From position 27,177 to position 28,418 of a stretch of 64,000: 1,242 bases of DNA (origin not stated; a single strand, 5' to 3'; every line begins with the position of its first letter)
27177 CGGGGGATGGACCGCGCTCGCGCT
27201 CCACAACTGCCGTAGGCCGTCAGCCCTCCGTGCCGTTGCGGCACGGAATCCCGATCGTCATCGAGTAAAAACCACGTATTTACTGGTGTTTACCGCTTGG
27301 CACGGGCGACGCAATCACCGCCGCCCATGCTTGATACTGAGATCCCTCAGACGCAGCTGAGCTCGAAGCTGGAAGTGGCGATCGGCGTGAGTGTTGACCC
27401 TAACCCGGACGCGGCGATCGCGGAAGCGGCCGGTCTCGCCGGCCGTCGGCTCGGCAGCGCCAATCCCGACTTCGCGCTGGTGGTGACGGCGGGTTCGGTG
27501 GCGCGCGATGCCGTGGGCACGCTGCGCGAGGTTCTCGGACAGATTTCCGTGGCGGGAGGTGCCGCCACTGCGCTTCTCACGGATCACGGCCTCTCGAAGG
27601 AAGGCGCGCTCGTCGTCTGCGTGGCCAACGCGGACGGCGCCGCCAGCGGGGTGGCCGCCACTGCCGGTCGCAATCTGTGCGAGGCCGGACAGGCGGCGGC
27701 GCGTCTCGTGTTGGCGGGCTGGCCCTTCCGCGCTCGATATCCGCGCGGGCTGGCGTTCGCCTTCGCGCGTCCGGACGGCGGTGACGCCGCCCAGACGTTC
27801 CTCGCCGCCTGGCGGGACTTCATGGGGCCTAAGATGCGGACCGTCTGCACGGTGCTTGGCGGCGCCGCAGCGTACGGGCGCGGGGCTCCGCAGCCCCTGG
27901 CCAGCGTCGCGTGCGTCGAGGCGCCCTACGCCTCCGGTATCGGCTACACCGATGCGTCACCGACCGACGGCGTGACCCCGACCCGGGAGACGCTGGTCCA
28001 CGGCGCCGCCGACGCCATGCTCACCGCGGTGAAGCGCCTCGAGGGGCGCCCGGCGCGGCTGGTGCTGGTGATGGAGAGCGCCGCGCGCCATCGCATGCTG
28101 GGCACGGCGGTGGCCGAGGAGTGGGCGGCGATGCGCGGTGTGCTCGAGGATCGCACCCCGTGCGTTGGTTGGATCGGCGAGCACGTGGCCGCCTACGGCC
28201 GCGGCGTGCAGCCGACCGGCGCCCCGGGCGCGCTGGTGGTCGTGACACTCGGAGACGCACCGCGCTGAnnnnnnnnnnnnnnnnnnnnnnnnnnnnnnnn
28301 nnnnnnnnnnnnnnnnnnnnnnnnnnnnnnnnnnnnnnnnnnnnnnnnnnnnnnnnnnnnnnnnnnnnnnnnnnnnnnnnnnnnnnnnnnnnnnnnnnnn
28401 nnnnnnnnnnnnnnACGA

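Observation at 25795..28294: Orphan sigma54 enhancer-binding response regulator with adjacent sigma54 promoter, a palindromic upstream site and an uncharacterised target gene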

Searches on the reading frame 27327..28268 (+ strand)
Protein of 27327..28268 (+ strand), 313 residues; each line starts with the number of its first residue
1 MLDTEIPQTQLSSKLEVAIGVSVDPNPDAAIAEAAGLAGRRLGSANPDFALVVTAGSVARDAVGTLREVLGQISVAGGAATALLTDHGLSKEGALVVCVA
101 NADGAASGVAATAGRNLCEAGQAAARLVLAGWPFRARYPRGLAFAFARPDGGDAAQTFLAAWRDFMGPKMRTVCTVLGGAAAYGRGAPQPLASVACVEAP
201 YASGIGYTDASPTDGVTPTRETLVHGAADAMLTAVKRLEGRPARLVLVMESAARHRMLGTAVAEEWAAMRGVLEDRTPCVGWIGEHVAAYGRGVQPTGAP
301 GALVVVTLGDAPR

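Call 3: search_protein_families(library=pfam, proteins=[window:27327-28268:+], max_evalue=0.01)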
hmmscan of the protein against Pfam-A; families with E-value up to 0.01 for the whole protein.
window:27327-28268:+ (313 aa): 1 family
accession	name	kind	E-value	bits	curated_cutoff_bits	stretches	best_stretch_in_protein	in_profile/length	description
PF10442.14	FIST_C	-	0.001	19.6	28.5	1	223-282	62-123/131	FIST C domain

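Call 5: find_homologous_proteins(query=window:27327-28268:+)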
Query window:27327-28268:+ (313 aa): 404 proteins with E <= 0.001 among 8000 candidates; the best 120 are listed.
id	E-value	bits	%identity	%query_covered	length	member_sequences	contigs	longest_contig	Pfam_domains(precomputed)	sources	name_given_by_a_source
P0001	5.0e-188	642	96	100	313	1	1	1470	-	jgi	-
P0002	4.8e-181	619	92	100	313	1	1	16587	-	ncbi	-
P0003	2.8e-180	616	92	100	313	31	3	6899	-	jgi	jgi:hypothetical protein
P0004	4.2e-178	609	91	100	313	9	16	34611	-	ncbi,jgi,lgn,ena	jgi:hypothetical protein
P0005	1.2e-177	608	90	100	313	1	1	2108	-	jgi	-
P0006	1.4e-177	607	90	100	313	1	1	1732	-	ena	-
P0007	2.3e-177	607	90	100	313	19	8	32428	-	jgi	jgi:hypothetical protein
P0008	2.4e-177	607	90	100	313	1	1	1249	-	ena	-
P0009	2.6e-177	607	90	100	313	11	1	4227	-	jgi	jgi:hypothetical protein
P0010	2.9e-177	606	90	100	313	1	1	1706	-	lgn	-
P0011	4.2e-177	606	89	100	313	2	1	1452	-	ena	-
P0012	9.7e-177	605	91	100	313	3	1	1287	-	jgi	jgi:hypothetical protein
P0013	1.1e-176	605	89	100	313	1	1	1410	-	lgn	-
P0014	2.4e-176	603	89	100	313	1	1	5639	-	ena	-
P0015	3.7e-176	603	89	100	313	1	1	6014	-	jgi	jgi:hypothetical protein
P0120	1.3e-111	391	62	100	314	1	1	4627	PF10442.15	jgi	jgi:hypothetical protein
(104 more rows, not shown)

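Call 10: search_protein_families(library=pfam, alignment_id=A1, max_evalue=0.1)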
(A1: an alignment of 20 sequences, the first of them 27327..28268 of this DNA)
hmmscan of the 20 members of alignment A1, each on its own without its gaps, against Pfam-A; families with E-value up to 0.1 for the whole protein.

A. member 1, window:27327-28268:+ (313 aa): 2 families
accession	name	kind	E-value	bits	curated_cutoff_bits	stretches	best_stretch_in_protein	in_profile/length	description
PF10442.14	FIST_C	-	0.001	19.6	28.5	1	223-282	62-123/131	FIST C domain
PF08495.15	FIST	-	0.034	14.5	23.2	1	59-188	13-130/189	FIST N domain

B. families by the number of members that match (of 20 scanned): 3 families
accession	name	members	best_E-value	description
PF10442.14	FIST_C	18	1.3e-05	FIST C domain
PF08495.15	FIST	9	0.00071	FIST N domain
PF23982.2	XM1_gp53_minor_capsid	1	0.023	XM1 gp53 minor capsid protein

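Call 11: search_solved_structures(query=A1, max_evalue=1, show_alignments=2)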
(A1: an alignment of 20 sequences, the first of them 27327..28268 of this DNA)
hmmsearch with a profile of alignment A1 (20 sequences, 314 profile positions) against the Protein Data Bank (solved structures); distinct sequences matched with E-value up to 1: 0.

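Call 12: find_related_loci(query=A1, collection=genome_contigs, flank=6000)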
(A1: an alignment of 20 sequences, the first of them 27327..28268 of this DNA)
Query A1 (313 aa) in genome_contigs; peptide patterns used: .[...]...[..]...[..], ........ (x = any residue, [..] = any of these).
71 stretches matched a pattern; 25 encode a relative of the query (tblastn E <= 1e-3); 25 distinct loci.
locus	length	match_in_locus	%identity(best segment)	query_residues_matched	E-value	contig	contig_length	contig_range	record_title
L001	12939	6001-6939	87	1-313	2e-176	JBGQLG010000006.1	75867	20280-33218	MAG: Candidatus Methylomirabilia bacterium isolate OBJ2_061818_050_43 k141_206967_length_75867_cov_26.1984, whole genome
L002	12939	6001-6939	88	1-313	1e-168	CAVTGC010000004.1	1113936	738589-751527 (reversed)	MAG: uncultured Candidatus Rokubacteria bacterium isolate MFD09212.bin.1.136 genome assembly, contig: contig_20716, whol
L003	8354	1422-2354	83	1-311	9e-165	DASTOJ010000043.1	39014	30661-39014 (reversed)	MAG TPA_asm: Candidatus Methylomirabilota bacterium isolate SMAG_U2167 k141_1257789, whole genome shotgun sequence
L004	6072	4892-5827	81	1-313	9e-166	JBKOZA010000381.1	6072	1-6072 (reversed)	MAG: Candidatus Methylomirabilota bacterium isolate GB_HAYS_MAG_00046 GB_HAYS_000000029765, whole genome shotgun sequenc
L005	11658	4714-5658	81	1-313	3e-161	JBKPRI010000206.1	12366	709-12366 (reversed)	MAG: Candidatus Methylomirabilota bacterium isolate GS_EKS_MAG_00053 GS_EKS_000003952977, whole genome shotgun sequence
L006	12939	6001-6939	78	1-313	4e-155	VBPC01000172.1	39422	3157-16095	MAG: Candidatus Rokuibacteriota bacterium isolate AR_45 14_0927_12_20cm_scaffold_841, whole genome shotgun sequence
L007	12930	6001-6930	78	5-313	7e-155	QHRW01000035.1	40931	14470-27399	MAG: Candidatus Rokuibacteriota bacterium isolate AR5 14_1009_16_40cm_scaffold_1590_curated, whole genome shotgun sequen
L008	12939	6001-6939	89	1-313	4e-171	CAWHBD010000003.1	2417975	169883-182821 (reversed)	MAG: uncultured Candidatus Rokubacteria bacterium isolate MFD02840.bin.3.55 genome assembly, contig: contig_32758, whole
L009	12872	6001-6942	77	1-313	4e-145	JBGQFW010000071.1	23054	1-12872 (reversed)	MAG: Candidatus Methylomirabilia bacterium isolate OBJ2_061818_090_42 k141_1540999_length_23054_cov_16.0096, whole genom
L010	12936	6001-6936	75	1-313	2e-143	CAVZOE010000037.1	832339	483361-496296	MAG: uncultured Candidatus Rokubacteria bacterium isolate MFD06298.bin.2.71 genome assembly, contig: contig_9431, whole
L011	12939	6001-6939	68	1-313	1e-137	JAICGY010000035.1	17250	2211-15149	MAG: Candidatus Methylomirabilota bacterium isolate CK_bin.35 k141_22225_length_17250_cov_11.0491, whole genome shotgun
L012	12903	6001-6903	66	13-313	1e-118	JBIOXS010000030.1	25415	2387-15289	MAG: Candidatus Rokuibacteriota bacterium isolate MAG050 k127_2020223, whole genome shotgun sequence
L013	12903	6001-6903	66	13-313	1e-118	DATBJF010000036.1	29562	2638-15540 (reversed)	MAG TPA_asm: Candidatus Methylomirabilota bacterium isolate SMAG_U3913 k141_1767024, whole genome shotgun sequence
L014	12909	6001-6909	65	11-313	2e-117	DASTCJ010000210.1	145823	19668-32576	MAG TPA_asm: Candidatus Methylomirabilota bacterium isolate SMAG_U789 k141_376189, whole genome shotgun sequence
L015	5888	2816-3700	62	12-313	2e-111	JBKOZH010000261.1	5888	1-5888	MAG: Candidatus Methylomirabilota bacterium isolate GB_HAYS_MAG_00039 GB_HAYS_000000591734, whole genome shotgun sequenc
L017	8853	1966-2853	64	12-313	3e-109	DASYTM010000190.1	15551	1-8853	MAG TPA_asm: Candidatus Methylomirabilota bacterium isolate SMAG_U4567 k141_1511560, whole genome shotgun sequence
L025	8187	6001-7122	38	15-308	2e-28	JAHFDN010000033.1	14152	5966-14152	MAG: Candidatus Rokuibacteriota bacterium isolate nzgw246 NODE_1574_length_14153_cov_7.144741, whole genome shotgun sequ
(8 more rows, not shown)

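Call 16: predict_structure(alignment_id=A1)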
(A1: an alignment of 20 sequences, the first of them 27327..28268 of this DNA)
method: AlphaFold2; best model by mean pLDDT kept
length: 313 residues; sequences in the alignment: 20
mean_pLDDT: 72.8   pTM: 0.79
mean pLDDT of the five models: 72.8, 68.4, 57.7, 55.9, 54.5
residues with pLDDT >= 90: 50; 70-90: 142; 50-70: 87; < 50: 34
segments of 3 or more residues with pLDDT < 50: 1-12, 103-105, 132-136, 180-182, 184-187, 210-213
pLDDT, mean of each block of 10 residues (from residue 1): 37 73 93 95 84 83 86 80 89 90 55 65 69 48 53 71 71 60 49 59 62 64 86 80 84 85 91 86 80 55 78 50
secondary structure, 60 per line:
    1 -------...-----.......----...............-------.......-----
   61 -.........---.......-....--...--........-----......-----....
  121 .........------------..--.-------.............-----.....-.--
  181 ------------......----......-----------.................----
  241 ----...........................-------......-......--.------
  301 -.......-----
elements in order: E16-22 H27-41 E49-55 H62-70 E74-80 E82-85 E88-90 E93-100 E106-111 H117-129 H154-166 E172-176 E193-198 E203-208 H220-236 E245-251 H252-271 E279-284 E286-291 E302-308

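Call 22: fold_search(model_id=the predicted structure, library=pdb)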
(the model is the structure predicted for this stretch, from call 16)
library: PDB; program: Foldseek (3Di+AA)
matches with E <= 10: 998; with E <= 0.001: 12
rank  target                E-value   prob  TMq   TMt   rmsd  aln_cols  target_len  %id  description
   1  8ua6_C                3.3e-09  1.00  0.61  0.52   5.9       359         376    9  Cryo-EM Structure of SCF-FBOX22-BACH1BTB (released 2024-11-06)
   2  8ua3_C                4.5e-09  1.00  0.60  0.58   5.8       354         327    9  Cryo-EM Structure of FBOX22-BACH1BTB (released 2024-11-06)
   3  8s7e_B                3.7e-07  1.00  0.58  0.55   5.6       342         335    8  Cryo-EM structure of SKP1-FBXO22 (released 2024-12-11)
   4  8s7d_D                1.8e-05  1.00  0.59  0.55   5.7       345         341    8  Cryo-EM structure of SKP1-FBXO22 in complex with a BACH1 BTB dimer at 3.2A resolution (released 2024-12-11)
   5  4nq3_B                1.1e-04  1.00  0.49  0.46   6.9       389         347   15  Crystal structure of cyanuic acid hydrolase from A. caulinodans (released 2014-09-10)
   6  5hy2_A                1.6e-04  1.00  0.47  0.44   8.0       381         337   12  Structure-function analysis of functionally diverse members of the cyclic amide hydrolase family of Toblerone fold enz (released 2017-02-01)
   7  5hy4_D                1.8e-04  1.00  0.50  0.47   7.2       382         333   12  Structure-function analysis of functionally diverse members of the cyclic amide hydrolase family of Toblerone fold enz (released 2017-02-01)
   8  5hy4_H                1.9e-04  1.00  0.48  0.46   7.4       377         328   12  Structure-function analysis of functionally diverse members of the cyclic amide hydrolase family of Toblerone fold enz (released 2017-02-01)
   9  5hy2_B                2.3e-04  1.00  0.47  0.45   7.6       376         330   12  Structure-function analysis of functionally diverse members of the cyclic amide hydrolase family of Toblerone fold enz (released 2017-02-01)
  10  6dhj_D                3.1e-04  1.00  0.49  0.44   7.7       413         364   13  Crystal structures of cyanuric acid hydrolase from Moorella thermoacetica (released 2019-06-26)
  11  1vk3                  5.8e-04  0.72  0.26  0.17  21.7       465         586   11  Crystal structure of Phosphoribosylformylglycinamidine synthase II (TM1246) from Thermotoga maritima at 2.15 A resolutio (released 2004-05-11)
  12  3d54_A                7.0e-04  0.87  0.29  0.18  20.9       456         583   10  Structure of PurLQS from Thermotoga maritima (released 2008-07-22)
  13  5hy0_C                2.9e-03  0.96  0.45  0.41   8.2       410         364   11  orotic acid hydrolase (released 2017-02-01)
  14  2hru                  3.5e-03  0.47  0.26  0.16  22.2       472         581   11  T. maritima PurL complexed with ADP (released 2007-01-09)
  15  8gzv_A                7.9e-03  0.82  0.18  0.18   5.7       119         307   13  Klebsiella pneumoniae FtsZ complexed with monobody (P212121) (released 2023-07-19)
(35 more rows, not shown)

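Call 29: search_protein_representatives(alignment_id=A1)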
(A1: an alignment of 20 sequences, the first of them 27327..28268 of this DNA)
Query: 20 sequences, 314 profile positions. Proteins with E-value up to 0.001 (for the whole library): 146; up to 1e-10: 61; up to 1e-30: 33. The best 146 are listed.
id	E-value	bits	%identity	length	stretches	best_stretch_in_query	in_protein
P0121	3.9e-106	371.0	-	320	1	1-313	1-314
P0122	7.0e-93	327.5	-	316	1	6-310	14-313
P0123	6.2e-80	285.0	-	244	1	135-313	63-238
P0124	9.3e-76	271.3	-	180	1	133-274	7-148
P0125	5.0e-74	265.6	-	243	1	6-187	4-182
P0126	2.4e-72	260.0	-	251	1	63-312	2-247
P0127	2.8e-69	250.0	-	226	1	38-212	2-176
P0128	2.4e-61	223.9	-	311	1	14-312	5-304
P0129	9.4e-60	218.7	-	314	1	18-313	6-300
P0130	6.9e-59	215.8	-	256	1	1-193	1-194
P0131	2.7e-58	213.9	-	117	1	197-313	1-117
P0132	3.5e-56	206.9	-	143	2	179-260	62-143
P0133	1.1e-53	198.7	-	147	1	118-219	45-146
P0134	1.3e-53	198.5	-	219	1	181-313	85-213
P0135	2.3e-51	191.1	-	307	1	16-308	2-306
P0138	6.7e-48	179.7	-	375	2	15-207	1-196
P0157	3.1e-29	118.4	-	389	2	15-206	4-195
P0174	4.9e-14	68.5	-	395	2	217-284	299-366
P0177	1.4e-11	60.4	-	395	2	16-126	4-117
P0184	1.5e-09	53.7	-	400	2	218-309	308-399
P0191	6.6e-08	48.4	-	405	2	14-100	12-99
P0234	8.7e-05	38.1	-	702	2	15-122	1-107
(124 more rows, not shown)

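Call 30: search_protein_families(library=pfam, proteins=[P0128, P0129, P0135, P0138, P0157, P0174, P0177, P0184, P0191, P0234], max_evalue=0.01)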
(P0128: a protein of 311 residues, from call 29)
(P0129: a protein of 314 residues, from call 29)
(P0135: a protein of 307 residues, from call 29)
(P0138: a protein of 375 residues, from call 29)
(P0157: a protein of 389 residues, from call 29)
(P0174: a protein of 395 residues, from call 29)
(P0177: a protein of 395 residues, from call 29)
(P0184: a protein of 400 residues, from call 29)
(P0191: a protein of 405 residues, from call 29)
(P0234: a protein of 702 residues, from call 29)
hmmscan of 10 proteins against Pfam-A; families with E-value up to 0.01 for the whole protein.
P0128 (311 aa): 2 families
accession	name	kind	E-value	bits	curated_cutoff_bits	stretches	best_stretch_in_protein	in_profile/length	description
PF10442.14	FIST_C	-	7.2e-06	26.6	28.5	1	206-281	51-130/131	FIST C domain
PF08495.15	FIST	-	0.00058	20.2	23.2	1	43-158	6-113/189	FIST N domain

P0129 (314 aa): 0 families

P0135 (307 aa): 2 families
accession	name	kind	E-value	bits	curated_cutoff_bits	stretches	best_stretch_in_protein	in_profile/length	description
PF10442.14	FIST_C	-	2.3e-07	31.4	28.5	1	197-286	46-129/131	FIST C domain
PF08495.15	FIST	-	7.4e-07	29.7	23.2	2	52-143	20-103/189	FIST N domain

P0138 (375 aa): 2 families
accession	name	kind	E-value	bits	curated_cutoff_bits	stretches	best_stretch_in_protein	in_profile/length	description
PF10442.14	FIST_C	-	3.2e-15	56.9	28.5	1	225-356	1-131/131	FIST C domain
PF08495.15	FIST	-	7.2e-13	49.3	23.2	1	52-223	20-189/189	FIST N domain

P0157 (389 aa): 2 families
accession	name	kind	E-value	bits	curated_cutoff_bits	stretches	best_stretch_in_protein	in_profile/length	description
PF08495.15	FIST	-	8.4e-20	71.9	23.2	1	46-223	12-189/189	FIST N domain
PF10442.14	FIST_C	-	7.6e-19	68.6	28.5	1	225-365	1-131/131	FIST C domain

P0174 (395 aa): 2 families
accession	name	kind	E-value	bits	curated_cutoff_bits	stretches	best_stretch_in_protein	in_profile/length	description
PF08495.15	FIST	-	2e-32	113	23.2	1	36-228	1-189/189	FIST N domain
PF10442.14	FIST_C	-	3.9e-24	85.7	28.5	1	230-372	1-131/131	FIST C domain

P0177 (395 aa): 2 families
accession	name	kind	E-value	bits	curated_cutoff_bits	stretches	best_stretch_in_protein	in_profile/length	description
PF08495.15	FIST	-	5.9e-39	134.4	23.2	1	36-228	1-189/189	FIST N domain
PF10442.14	FIST_C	-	2.2e-22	80.1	28.5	1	230-372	1-131/131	FIST C domain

P0184 (400 aa): 2 families
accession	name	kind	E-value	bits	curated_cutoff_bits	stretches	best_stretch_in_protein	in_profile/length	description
PF08495.15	FIST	-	4e-53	180.6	23.2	1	47-237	1-189/189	FIST N domain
PF10442.14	FIST_C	-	7.8e-33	113.8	28.5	1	239-379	1-130/131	FIST C domain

P0191 (405 aa): 2 families
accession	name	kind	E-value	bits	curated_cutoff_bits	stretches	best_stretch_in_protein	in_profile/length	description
PF08495.15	FIST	-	1.3e-43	149.5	23.2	1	46-236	1-189/189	FIST N domain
PF10442.14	FIST_C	-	2.7e-19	70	28.5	1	238-381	1-131/131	FIST C domain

P0234 (702 aa): 3 families
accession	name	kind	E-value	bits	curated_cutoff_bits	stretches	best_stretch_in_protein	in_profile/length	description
PF08495.15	FIST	-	8.8e-26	91.4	23.2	1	32-235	1-188/189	FIST N domain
PF00211.25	Guanylate_cyc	-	2.1e-21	76.8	21.9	1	533-696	10-178/183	Adenylate and Guanylate cyclase catalytic domain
PF10442.14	FIST_C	-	4.6e-16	59.6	28.5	1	266-379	26-131/131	FIST C domain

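Call 37: search_protein_families(library=pfam, proteins=[L012:6974-9412:+, L025:5433-5825:+, L017:755-1858:-], max_evalue=0.001)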
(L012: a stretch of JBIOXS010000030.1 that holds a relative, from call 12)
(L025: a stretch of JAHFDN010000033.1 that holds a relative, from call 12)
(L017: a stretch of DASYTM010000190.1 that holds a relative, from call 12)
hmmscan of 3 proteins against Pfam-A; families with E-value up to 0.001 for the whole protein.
L012:6974-9412:+ (812 aa): 6 families
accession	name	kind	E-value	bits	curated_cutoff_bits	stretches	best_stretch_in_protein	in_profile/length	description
PF07719.23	TPR_2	-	4.7e-11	42.3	27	0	727-759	1-33/34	Tetratricopeptide repeat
PF13432.12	TPR_16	-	1.4e-05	25.9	32.7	1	597-656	3-63/65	Tetratricopeptide repeat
PF13371.12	TPR_9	-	4.1e-05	23.9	35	1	737-804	5-72/73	Tetratricopeptide repeat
PF13414.12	TPR_11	-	4.8e-05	23.4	26.8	0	736-770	3-37/42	TPR repeat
PF00515.34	TPR_1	-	0.00027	21.1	27.8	0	727-759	1-33/34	Tetratricopeptide repeat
PF14559.12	TPR_19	-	0.00076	20.2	25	0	703-748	1-46/68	Tetratricopeptide repeat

L025:5433-5825:+ (130 aa): 1 family
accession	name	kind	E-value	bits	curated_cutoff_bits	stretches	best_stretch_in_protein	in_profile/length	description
PF00072.30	Response_reg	-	8.1e-12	45.7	30.2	1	15-117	1-103/111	Response regulator receiver domain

L017:755-1858:- (367 aa): 0 families

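Call 42: search_protein_families(library=ncbifam, proteins=[window:27327-28268:+, L025:5992-7128:+, L025:5433-5825:+], max_evalue=0.001)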
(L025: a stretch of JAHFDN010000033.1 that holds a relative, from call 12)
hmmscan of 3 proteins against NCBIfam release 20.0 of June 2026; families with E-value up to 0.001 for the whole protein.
window:27327-28268:+ (313 aa): 0 families

L025:5992-7128:+ (378 aa): 0 families

L025:5433-5825:+ (130 aa): 33 families (the best 25 are shown)
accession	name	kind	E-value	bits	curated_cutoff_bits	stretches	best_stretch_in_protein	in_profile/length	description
NF051870.1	NAssimRespRegNtrX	equivalog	7.8e-09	34.9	600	1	15-128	4-119/452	nitrogen assimilation response regulator NtrX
NF008469.0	PRK11361.1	equivalog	1e-08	34.3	714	1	14-128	6-120/461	acetoacetate metabolism transcriptional regulator AtoC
NF045505.1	RR_RssB_Pseudo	equivalog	6.2e-08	32.1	700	1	15-117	8-110/394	two-component system response regulator RssB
NF008296.0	PRK11083.1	equivalog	1.4e-07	31.2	273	1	15-90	6-80/228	two-component system response regulator CreB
NF011695.0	PRK15115.1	equivalog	3.1e-07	29.5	763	1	15-129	9-123/445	two-component system response regulator GlrR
NF006900.1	PRK09390.1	equivalog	3.2e-07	30.1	255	1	13-129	5-121/203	response regulator FixJ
NF007689.0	PRK10365.1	equivalog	4.2e-07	29.1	760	1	14-128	7-121/441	sigma-54-dependent response regulator transcription factor ZraR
NF033791.1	ActR_PrrA_rreg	equivalog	6.9e-07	29.4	250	1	12-117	1-106/173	ActR/PrrA/RegA family redox response regulator transcription factor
NF047793.1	ResRegPgtA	equivalog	7.6e-07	28.3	650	1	14-129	7-122/414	two-component system response regulator PgtA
NF007969.0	PRK10693.1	equivalog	1.2e-06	27.7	329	1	12-92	7-87/337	two-component system response regulator RssB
NF046022.1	RespRegCpdRBruc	equivalog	2.1e-06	27.7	180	1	15-102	4-91/120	cell cycle two-component system response regulator CpdR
NF045991.1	RespRegCtrARhodob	equivalog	2.5e-06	27.4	350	1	15-115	3-103/224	response regulator transcription factor CtrA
TIGR01818.1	ntrC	equivalog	3.7e-06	26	558.6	1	15-128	1-114/463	nitrogen regulation protein NR(I)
NF041733.1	resp_reg_CseB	equivalog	4.6e-06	26.2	350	1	15-121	3-108/228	two-component system response regulator CseB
NF010076.0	PRK13557.1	subfamily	1e-05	24.2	631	1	5-95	408-499/540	histidine kinase famiy protein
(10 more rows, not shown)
